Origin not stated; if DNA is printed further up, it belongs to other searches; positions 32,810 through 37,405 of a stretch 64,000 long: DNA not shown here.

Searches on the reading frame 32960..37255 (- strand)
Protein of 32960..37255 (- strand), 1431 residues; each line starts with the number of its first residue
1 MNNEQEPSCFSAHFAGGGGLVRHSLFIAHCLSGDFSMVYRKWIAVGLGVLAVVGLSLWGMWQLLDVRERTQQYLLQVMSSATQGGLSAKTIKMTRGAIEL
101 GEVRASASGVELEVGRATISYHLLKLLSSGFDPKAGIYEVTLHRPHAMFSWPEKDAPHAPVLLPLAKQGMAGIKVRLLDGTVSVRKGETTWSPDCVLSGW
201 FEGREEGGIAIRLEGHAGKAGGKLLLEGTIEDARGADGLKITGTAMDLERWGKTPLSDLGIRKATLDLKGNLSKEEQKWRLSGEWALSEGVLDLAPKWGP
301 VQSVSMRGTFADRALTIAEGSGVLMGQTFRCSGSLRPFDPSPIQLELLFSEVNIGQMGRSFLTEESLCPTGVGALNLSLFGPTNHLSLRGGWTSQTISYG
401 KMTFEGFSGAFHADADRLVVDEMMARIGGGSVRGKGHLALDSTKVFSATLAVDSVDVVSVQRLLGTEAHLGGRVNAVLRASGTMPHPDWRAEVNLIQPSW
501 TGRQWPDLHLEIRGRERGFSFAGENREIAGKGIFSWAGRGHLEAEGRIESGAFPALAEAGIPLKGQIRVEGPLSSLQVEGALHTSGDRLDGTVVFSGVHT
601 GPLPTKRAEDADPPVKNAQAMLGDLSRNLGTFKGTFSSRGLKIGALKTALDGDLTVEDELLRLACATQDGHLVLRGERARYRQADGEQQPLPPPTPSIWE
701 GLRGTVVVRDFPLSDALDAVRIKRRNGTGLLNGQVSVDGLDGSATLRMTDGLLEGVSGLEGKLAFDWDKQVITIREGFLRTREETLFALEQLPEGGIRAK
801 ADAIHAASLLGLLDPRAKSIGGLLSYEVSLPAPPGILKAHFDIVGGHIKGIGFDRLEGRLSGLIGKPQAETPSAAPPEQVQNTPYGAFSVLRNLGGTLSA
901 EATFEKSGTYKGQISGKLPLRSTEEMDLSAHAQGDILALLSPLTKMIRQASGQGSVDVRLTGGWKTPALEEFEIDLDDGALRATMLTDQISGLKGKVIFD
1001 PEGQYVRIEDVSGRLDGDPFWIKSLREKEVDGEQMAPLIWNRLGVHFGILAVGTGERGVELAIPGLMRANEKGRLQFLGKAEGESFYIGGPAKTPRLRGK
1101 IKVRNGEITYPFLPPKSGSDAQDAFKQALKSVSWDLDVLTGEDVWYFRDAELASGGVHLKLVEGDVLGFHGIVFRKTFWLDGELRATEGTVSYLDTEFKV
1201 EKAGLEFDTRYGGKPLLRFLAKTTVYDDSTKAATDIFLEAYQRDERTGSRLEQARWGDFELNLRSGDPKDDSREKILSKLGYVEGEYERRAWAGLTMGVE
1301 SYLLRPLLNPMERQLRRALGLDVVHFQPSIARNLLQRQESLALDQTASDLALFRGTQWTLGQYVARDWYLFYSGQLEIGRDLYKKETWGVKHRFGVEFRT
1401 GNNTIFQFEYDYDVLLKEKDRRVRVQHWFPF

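Call 81: search_protein_families(library=pfam, proteins=[window:32960-37255:-], max_evalue=0.001)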
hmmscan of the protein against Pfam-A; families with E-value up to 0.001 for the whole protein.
window:32960-37255:- (1431 aa): 1 family
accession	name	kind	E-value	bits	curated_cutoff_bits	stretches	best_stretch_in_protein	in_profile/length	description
PF04357.19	TamB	-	4.9e-08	33.1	22.4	1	1086-1372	54-335/381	TamB, inner membrane protein subunit of TAM complex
